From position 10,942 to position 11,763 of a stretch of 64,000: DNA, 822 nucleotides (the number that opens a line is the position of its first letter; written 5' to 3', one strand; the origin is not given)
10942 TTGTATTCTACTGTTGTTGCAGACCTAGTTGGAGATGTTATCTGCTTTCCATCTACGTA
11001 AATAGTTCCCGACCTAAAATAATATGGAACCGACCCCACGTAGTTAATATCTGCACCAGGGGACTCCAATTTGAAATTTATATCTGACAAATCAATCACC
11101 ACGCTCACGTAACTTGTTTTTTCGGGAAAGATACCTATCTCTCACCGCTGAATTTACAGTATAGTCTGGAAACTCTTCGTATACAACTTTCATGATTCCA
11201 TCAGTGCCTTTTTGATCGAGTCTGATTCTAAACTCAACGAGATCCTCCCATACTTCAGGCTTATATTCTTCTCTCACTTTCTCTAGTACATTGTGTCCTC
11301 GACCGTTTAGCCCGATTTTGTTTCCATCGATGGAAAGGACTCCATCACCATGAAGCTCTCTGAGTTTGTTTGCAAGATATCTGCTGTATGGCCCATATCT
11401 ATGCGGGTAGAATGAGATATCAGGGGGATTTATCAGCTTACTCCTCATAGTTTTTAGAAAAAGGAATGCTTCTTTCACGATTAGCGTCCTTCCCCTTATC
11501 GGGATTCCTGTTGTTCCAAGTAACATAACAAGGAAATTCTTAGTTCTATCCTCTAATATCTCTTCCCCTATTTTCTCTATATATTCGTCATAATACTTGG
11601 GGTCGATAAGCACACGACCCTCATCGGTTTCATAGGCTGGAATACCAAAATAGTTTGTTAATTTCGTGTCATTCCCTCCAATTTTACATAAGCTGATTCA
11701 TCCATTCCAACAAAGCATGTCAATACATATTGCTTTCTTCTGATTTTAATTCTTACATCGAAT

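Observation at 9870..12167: Three-gene cassette built around a Panacea/DUF4065-like protein: candidate uncharacterised toxin-antitoxin or defence module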

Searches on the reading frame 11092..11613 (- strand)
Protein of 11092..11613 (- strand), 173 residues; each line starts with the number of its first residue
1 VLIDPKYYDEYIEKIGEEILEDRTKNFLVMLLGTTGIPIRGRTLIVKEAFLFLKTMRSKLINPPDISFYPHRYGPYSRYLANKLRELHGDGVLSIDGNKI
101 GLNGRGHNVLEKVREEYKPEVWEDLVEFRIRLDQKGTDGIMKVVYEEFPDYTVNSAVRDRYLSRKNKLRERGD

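Call 4: search_protein_families(library=pfam, proteins=[window:11092-11613:-], max_evalue=1)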
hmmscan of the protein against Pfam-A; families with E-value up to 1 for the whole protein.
window:11092-11613:- (173 aa): 1 family
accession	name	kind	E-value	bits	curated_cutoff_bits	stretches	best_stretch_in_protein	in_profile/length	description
PF06969.22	HemN_C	-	0.16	12.4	24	1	66-106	23-64/67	HemN C-terminal domain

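Call 5: search_protein_families(library=padloc, proteins=[window:11092-11613:-], max_evalue=1)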
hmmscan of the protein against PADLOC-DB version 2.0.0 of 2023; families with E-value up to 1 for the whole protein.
window:11092-11613:- (173 aa): 3 families
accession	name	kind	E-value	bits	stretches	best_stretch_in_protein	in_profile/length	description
PDLC04505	PDC-M19A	-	4.7e-12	44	1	43-166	22-135/294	-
PDLC02990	DarG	-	0.0062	14.1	1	43-92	182-227/329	-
PDLC03184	Specificity_I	-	0.022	11.5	1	51-160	437-550/554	Type I specificity subunit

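Call 6: search_protein_families(library=ncbifam, proteins=[window:11092-11613:-], max_evalue=1)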
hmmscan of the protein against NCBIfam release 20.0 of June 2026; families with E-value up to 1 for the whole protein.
window:11092-11613:- (173 aa): 1 family
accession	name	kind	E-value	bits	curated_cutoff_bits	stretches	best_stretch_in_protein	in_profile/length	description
NF048014.1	antitoxin_DarG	equivalog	0.058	12.7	250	1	43-95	189-237/338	type II toxin-antitoxin system antitoxin DNA ADP-ribosyl glycohydrolase DarG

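Call 7: search_protein_families(library=phrogs, proteins=[window:11092-11613:-], max_evalue=1)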
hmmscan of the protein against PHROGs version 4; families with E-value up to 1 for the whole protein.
window:11092-11613:- (173 aa): 2 families
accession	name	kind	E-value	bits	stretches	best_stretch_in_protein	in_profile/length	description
phrog_24871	-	unknown function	3.4e-09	37.7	1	26-98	37-110/159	-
phrog_14939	-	unknown function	2.6e-06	27.9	1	50-166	30-151/313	-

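Call 8: find_homologous_proteins(query=window:11092-11613:-, max_evalue=0.001)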
Query window:11092-11613:- (173 aa): 11 proteins with E <= 0.001 among 180 candidates.
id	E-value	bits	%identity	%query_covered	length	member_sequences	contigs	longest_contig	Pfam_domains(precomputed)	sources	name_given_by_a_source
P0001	1.3e-110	385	100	100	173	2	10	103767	-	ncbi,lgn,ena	-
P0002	5.5e-88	311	80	95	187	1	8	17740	-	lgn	-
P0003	3.9e-76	272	71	95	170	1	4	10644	-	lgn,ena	-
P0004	3.4e-74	266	81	83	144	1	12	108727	-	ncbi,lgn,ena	-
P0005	5.0e-65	236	79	75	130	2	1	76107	-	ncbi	ncbi:MAG: hypothetical protein AAE983_03015 [Thermoplasmataceae archaeon]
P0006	8.4e-63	229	67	88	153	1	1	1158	-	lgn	-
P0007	3.1e-61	224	57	97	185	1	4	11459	-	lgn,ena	-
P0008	3.3e-53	198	53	97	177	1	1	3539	-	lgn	-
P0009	3.8e-51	191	49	98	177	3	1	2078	-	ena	-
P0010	1.6e-50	189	49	98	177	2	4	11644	-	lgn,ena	-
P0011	6.2e-50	187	48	97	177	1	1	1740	-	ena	-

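Call 14: find_encoding_contigs(protein=P0007, flank=8000, max_places=3)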
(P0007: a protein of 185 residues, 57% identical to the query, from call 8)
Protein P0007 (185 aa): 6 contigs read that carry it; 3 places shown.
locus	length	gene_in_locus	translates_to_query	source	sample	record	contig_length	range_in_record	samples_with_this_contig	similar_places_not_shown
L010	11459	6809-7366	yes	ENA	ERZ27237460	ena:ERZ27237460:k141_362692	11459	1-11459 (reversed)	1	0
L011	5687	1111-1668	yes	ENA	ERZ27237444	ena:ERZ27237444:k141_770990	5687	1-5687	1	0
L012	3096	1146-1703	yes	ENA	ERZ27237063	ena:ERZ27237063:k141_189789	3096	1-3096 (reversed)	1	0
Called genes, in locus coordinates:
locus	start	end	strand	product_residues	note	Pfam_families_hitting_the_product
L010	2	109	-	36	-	?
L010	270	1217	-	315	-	-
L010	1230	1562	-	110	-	-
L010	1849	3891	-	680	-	PF00122:E1-E2_ATPase, PF00702:Hydrolase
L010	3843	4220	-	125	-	PF01022:HTH_5, PF12840:HTH_20 (weak)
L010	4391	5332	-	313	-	PF02423:OCD_Mu_crystall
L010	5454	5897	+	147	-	-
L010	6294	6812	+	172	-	-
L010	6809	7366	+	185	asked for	-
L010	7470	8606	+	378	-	-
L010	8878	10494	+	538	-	PF13020:NOV_C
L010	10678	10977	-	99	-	-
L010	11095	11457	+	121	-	?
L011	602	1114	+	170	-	-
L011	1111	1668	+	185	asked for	-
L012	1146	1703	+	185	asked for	-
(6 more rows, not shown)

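Call 15: find_encoding_contigs(protein=P0010, flank=8000, max_places=3)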
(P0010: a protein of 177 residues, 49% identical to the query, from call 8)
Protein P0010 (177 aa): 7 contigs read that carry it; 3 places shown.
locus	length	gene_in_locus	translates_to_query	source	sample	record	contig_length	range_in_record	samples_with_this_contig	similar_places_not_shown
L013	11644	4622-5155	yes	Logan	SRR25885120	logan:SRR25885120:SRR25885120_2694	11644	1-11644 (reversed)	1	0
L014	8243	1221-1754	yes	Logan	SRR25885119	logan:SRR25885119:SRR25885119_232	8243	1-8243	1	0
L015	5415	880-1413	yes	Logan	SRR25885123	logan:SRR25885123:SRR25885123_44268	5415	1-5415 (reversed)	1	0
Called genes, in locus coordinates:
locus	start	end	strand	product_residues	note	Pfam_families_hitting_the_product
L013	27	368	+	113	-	-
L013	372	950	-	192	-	PF28043:KwaA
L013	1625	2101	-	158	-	-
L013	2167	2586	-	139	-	PF20472:PDDEXK_11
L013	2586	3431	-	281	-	PF02086:MethyltransfD12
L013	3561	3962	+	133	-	PF12773:DZR (weak), PF13240:Zn_Ribbon_1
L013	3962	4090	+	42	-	-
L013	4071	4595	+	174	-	-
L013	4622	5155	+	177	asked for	-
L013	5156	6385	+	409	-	-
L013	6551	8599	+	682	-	PF02384:N6_Mtase, PF20473:MmeI_Mtase, PF07669:Eco57I, PF12950:TaqI_C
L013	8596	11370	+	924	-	PF01170:UPF0020 (faint), PF02384:N6_Mtase, PF07669:Eco57I (weak)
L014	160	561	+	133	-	PF12773:DZR (weak), PF13240:Zn_Ribbon_1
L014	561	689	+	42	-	-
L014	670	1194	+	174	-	-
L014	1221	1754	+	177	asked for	-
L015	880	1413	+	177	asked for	-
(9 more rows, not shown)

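Call 16: find_encoding_contigs(protein=P0003, flank=8000, max_places=3)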
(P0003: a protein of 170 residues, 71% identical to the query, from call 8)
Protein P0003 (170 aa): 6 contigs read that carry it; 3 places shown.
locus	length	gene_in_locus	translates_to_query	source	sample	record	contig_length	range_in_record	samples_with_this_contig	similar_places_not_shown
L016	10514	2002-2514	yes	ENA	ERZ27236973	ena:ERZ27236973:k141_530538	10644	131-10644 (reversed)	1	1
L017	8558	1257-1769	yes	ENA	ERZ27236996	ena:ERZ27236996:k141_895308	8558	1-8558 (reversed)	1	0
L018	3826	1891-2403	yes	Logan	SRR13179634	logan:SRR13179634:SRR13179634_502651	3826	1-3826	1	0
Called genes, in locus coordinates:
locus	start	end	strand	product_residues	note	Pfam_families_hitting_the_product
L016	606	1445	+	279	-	PF18731:HEPN_Swt1 (faint)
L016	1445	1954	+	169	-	-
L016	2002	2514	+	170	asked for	-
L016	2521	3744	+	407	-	-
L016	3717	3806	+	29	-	-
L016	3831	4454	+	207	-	-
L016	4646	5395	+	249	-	-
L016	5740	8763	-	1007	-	PF02384:N6_Mtase (faint), PF07669:Eco57I (faint)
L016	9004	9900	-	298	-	-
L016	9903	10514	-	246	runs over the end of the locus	?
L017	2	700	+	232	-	?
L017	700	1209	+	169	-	-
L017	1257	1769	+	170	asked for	-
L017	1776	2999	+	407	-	-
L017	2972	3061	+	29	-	-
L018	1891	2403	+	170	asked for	-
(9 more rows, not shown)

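Call 24: search_solved_structures(query=A2, max_evalue=10, show_alignments=3)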
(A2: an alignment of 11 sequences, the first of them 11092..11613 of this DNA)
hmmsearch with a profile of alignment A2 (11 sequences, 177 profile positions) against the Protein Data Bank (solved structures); distinct sequences matched with E-value up to 10: 1.
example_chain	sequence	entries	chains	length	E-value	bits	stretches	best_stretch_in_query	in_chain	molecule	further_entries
3wqo_A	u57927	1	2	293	0.63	13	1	85-120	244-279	Uncharacterized protein MJ1311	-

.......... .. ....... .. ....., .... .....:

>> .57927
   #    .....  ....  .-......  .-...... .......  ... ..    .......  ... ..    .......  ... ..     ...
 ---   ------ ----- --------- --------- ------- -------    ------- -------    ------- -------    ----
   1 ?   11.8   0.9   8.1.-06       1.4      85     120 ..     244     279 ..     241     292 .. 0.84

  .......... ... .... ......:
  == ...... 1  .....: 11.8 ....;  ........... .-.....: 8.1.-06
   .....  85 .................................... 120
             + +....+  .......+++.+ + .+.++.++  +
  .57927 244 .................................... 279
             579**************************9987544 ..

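Call 36: search_dna_similar(query=window:11092-11613:-, collection=phages, mode=protein, max_evalue=10, max_rows=25)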
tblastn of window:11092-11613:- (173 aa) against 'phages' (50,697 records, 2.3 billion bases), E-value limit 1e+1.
Records with a match: 5; places in all: 5; records where one place covers at least 80% of the query: 0.
Best place of each record, by identity: <60% 5.
By first word of the organism name: Sulfolobus 5.
By host as written in the record: Sulfolobus islandicus ARN3/4 2; Sulfolobus islandicus 2; Sulfolobus sp. 1.
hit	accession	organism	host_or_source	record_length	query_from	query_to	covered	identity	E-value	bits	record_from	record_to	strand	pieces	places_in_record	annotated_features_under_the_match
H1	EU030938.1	Sulfolobus spindle-shaped virus 4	Sulfolobus islandicus ARN3/4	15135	28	120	54%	36.0%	8e-7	54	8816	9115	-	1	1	hypothetical protein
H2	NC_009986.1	Sulfolobus spindle-shaped virus 4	Sulfolobus islandicus ARN3/4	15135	28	120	54%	36.0%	8e-7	54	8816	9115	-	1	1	hypothetical protein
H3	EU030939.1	Sulfolobus spindle-shaped virus 5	Sulfolobus islandicus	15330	28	120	54%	36.0%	8e-7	54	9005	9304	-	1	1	hypothetical protein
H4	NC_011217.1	Sulfolobus spindle-shaped virus 5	Sulfolobus islandicus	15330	28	120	54%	36.0%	8e-7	54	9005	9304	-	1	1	hypothetical protein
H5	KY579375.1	Sulfolobus spindle-shaped virus 3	Sulfolobus sp.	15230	28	120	54%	35.0%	2e-6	52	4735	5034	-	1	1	ORF16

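Call 37: get_annotated_region(hit=H2, flank=2500)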
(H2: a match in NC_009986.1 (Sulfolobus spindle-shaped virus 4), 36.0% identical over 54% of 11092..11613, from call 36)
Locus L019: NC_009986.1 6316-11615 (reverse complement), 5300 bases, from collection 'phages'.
description: Sulfolobus spindle-shaped virus 4, complete genome.
organism: Sulfolobus spindle-shaped virus 4 (NCBI taxid 459290)
taxonomy: Viruses; Fuselloviridae; Alphafusellovirus
host: Sulfolobus islandicus ARN3/4; source: hot spring; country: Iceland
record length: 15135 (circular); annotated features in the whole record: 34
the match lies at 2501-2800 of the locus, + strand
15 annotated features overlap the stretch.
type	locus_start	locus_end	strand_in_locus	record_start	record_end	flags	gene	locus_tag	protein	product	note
CDS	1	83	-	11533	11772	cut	-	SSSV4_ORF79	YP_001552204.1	CopG-like transcriptional repressor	ORF79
CDS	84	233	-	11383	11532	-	-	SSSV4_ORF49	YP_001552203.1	hypothetical protein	ORF49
CDS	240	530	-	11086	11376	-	-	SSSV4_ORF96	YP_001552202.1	hypothetical protein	ORF96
CDS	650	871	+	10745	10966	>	-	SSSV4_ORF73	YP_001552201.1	Arc-like repressor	ORF73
CDS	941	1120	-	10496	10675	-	-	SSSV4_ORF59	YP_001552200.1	hypothetical protein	ORF59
CDS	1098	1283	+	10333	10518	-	-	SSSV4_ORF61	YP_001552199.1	hypothetical protein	ORF61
CDS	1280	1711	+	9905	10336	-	-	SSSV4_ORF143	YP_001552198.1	transcriptional regulator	ORF143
CDS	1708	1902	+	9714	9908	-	-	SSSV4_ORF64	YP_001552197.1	hypothetical protein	ORF64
CDS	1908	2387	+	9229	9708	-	-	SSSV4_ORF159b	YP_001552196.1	hypothetical protein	ORF159b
CDS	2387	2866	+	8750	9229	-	-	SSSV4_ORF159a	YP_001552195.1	hypothetical protein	ORF159a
CDS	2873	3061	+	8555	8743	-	-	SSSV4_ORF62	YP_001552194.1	hypothetical protein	ORF62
CDS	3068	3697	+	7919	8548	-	-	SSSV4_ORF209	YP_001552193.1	nuclease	ORF209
CDS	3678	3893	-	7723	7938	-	-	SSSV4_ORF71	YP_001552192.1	hypothetical protein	ORF71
CDS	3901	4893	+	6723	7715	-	int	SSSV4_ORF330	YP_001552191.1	integrase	ORF330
CDS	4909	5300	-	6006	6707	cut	-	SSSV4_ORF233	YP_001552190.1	DnaA-like replication initiation protein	ORF233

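Call 38: search_dna_similar(query=window:11092-11613:-, collection=plasmids, mode=protein, max_evalue=10, max_rows=25)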
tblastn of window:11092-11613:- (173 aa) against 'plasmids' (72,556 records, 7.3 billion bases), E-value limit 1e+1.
Records with a match: 17; places in all: 18; records where one place covers at least 80% of the query: 0.
Best place of each record, by identity: <60% 17.
By first word of the organism name: Zymomonas 8; Moraxella 3; Halanaeroarchaeum 2; Halobiforma 1; Salinirubellus 1; Haloarcula 1; Halorussus 1.
By predicted mobility (MOB-suite, as given by PLSDB): non-mobilizable 16; mobilizable 1.
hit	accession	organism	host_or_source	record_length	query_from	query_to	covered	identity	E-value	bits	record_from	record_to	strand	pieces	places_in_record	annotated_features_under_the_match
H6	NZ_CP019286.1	Halobiforma lacisalsi AJ5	Ayakekumsalt Lake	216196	28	157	75%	26.2%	2e-2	42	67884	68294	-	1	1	helix-turn-helix transcriptional regulator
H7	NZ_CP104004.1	Salinirubellus salinus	cell cuture,Zhoushan marine solar ...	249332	28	155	74%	24.8%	4e-4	47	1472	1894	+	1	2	PadR family transcriptional regulator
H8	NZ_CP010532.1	Haloarcula sp. CBA1115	monoisolate,Solar salt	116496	39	157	69%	25.4%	2e-2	42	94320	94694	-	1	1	hypothetical protein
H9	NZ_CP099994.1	Halorussus salilacus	cell culture,Substrate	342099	38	156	69%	18.9%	9e+0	34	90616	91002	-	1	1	hypothetical protein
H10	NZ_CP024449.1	Moraxella osloensis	Homo sapiens,single cell,skin swab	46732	50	94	26%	40.0%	3e+0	35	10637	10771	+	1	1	macro domain-containing protein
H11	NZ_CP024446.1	Moraxella osloensis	Homo sapiens,single cell,skin swab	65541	50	94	26%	40.0%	3e+0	35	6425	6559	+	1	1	macro domain-containing protein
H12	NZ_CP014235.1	Moraxella osloensis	Homo sapiens,pure culture,cerebrospinal ...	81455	50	94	26%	40.0%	3e+0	35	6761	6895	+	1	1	macro domain-containing protein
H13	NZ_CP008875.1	Halanaeroarchaeum sulfurireducens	-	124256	65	95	18%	51.6%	4e+0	35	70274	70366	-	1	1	type II toxin-antitoxin system antitoxin SocA domain-containing ...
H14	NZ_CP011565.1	Halanaeroarchaeum sulfurireducens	-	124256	65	95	18%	51.6%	4e+0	35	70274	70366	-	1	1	type II toxin-antitoxin system antitoxin SocA domain-containing ...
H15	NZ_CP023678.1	Zymomonas mobilis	-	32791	62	94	19%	45.5%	2e+0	36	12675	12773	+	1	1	macro domain-containing protein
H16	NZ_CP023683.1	Zymomonas mobilis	-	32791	62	94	19%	45.5%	2e+0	36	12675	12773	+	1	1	macro domain-containing protein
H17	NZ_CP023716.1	Zymomonas mobilis subsp. mobilis ZM4 = ATCC 31821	-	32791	62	94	19%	45.5%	2e+0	36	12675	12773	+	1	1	macro domain-containing protein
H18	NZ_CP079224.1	Zymomonas mobilis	cell culture,Palm wine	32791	62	94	19%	45.5%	2e+0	36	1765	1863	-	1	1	macro domain-containing protein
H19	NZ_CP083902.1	Zymomonas mobilis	cell culture,Palm wine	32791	62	94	19%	45.5%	2e+0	36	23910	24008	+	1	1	macro domain-containing protein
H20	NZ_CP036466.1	Zymomonas mobilis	cell culture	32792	62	94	19%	45.5%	2e+0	36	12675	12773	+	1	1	macro domain-containing protein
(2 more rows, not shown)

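Call 39: get_annotated_region(hit=H7, flank=3000)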
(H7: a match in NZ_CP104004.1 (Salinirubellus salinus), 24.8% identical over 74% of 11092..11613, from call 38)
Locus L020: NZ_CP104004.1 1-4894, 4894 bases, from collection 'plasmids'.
description: Salinirubellus salinus strain ZS-35-S2 plasmid unnamed1, complete sequence
organism: Salinirubellus salinus (NCBI taxid 1364945)
taxonomy: Archaea; Euryarchaeota; Halobacteria; Halobacteriales; Haloarculaceae; Salinirubellus; Salinirubellus salinus
host: -; source: cell cuture,Zhoushan marine solar saltern; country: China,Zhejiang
typing (MOB-suite, as given by PLSDB): non-mobilizable
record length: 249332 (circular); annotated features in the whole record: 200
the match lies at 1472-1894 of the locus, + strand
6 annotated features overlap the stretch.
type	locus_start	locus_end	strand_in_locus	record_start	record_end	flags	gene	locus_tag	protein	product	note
CDS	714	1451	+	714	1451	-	-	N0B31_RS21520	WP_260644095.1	helix-turn-helix domain-containing protein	-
CDS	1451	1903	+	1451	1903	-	-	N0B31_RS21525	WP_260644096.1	PadR family transcriptional regulator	-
CDS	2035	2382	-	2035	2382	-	-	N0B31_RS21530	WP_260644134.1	hypothetical protein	-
CDS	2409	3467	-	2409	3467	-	dgt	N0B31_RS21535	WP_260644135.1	dGTP triphosphohydrolase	GO:0015949 - nucleobase-containing small molecule interconversion [Evidence IEA]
CDS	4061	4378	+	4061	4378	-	-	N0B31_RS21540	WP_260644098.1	PadR family transcriptional regulator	-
CDS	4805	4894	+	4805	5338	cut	-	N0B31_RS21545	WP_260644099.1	DUF1643 domain-containing protein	-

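Call 40: get_annotated_region(hit=H13, flank=2500)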
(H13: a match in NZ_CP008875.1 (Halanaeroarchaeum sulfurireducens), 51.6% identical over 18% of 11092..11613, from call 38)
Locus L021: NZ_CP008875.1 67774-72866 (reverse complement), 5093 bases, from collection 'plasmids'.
description: Halanaeroarchaeum sulfurireducens strain HSR2 plasmid pHSR2-01, complete sequence
organism: Halanaeroarchaeum sulfurireducens (NCBI taxid 1604004)
taxonomy: Archaea; Euryarchaeota; Halobacteria; Halobacteriales; Halobacteriaceae; Halanaeroarchaeum; Halanaeroarchaeum sulfurireducens
host: -; source: -; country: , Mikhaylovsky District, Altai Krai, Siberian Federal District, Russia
typing (MOB-suite, as given by PLSDB): non-mobilizable; mating-pair formation MPF_T
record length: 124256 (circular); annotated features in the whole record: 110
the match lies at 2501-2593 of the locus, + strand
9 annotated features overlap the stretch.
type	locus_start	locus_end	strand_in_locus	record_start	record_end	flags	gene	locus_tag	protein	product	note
CDS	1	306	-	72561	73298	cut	-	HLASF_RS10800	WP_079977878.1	helix-turn-helix domain-containing protein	-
CDS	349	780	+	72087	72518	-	-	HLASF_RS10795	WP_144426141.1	hypothetical protein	-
CDS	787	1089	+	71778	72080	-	-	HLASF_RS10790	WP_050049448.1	hypothetical protein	-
CDS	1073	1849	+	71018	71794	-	-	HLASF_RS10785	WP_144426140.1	hypothetical protein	-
CDS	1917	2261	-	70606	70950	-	-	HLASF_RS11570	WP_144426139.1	hypothetical protein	-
CDS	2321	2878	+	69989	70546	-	-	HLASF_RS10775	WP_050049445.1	type II toxin-antitoxin system antitoxin SocA domain-containing protein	-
CDS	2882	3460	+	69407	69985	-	-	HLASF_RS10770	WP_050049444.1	hypothetical protein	-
CDS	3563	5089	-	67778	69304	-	-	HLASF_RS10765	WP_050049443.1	primase-associated protein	-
CDS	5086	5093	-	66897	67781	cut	-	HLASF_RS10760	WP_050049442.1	DNA primase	-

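Call 41: get_annotated_region(hit=H6, flank=3000)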
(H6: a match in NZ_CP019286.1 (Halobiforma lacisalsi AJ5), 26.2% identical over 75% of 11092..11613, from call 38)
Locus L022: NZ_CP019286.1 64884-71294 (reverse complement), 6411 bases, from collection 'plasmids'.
description: Halobiforma lacisalsi AJ5 plasmid pHLAJ5I, complete sequence
organism: Halobiforma lacisalsi AJ5 (NCBI taxid 358396)
taxonomy: Archaea; Euryarchaeota; Halobacteria; Halobacteriales; Natrialbaceae; Halobiforma; Halobiforma lacisalsi; Halobiforma lacisalsi AJ5
host: -; source: Ayakekumsalt Lake; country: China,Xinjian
typing (MOB-suite, as given by PLSDB): non-mobilizable; mating-pair formation MPF_T
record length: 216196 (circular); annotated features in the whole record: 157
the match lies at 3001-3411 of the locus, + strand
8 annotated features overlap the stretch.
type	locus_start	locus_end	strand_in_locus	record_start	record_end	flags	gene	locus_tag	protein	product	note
CDS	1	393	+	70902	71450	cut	-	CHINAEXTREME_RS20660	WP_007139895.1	molecular chaperone TorD family protein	-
CDS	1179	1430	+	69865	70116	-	-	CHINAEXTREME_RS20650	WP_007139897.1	AbrB/MazE/SpoVT family DNA-binding domain-containing protein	-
CDS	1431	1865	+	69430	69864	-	-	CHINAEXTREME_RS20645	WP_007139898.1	PIN domain-containing protein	-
CDS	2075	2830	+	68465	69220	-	-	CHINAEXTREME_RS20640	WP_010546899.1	hypothetical protein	-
CDS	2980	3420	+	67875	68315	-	-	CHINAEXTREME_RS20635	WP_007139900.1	helix-turn-helix transcriptional regulator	-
CDS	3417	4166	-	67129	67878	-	-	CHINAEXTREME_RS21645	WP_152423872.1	DUF6338 family protein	-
CDS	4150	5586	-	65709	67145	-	-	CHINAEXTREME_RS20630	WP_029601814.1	IS66 family transposase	-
CDS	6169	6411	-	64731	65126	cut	-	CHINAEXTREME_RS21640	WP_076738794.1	hypothetical protein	-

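Call 42: get_annotated_region(hit=H8, flank=3000)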
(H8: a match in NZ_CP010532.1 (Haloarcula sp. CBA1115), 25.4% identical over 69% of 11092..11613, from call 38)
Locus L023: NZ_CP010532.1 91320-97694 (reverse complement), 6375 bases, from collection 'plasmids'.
description: Haloarcula sp. CBA1115 plasmid unnamed3, complete sequence
organism: Haloarcula sp. CBA1115 (NCBI taxid 1592728)
taxonomy: Archaea; Euryarchaeota; Halobacteria; Halobacteriales; Haloarculaceae; Haloarcula; Haloarcula sp. CBA1115
host: -; source: monoisolate,Solar salt; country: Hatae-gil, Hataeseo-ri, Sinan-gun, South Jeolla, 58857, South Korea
typing (MOB-suite, as given by PLSDB): non-mobilizable; mating-pair formation MPF_T
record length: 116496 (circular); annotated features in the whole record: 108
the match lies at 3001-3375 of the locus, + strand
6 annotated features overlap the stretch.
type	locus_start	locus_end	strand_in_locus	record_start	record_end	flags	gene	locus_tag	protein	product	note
CDS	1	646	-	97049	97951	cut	-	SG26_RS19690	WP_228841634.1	hypothetical protein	-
CDS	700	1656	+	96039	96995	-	-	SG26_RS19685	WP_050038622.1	hypothetical protein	-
CDS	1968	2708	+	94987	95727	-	-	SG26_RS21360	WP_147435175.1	hypothetical protein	-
CDS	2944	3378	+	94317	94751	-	-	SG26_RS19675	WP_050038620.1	hypothetical protein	-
CDS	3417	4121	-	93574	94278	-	-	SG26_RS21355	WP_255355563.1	DUF6338 family protein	-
CDS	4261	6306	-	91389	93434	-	-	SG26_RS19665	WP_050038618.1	minichromosome maintenance protein MCM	-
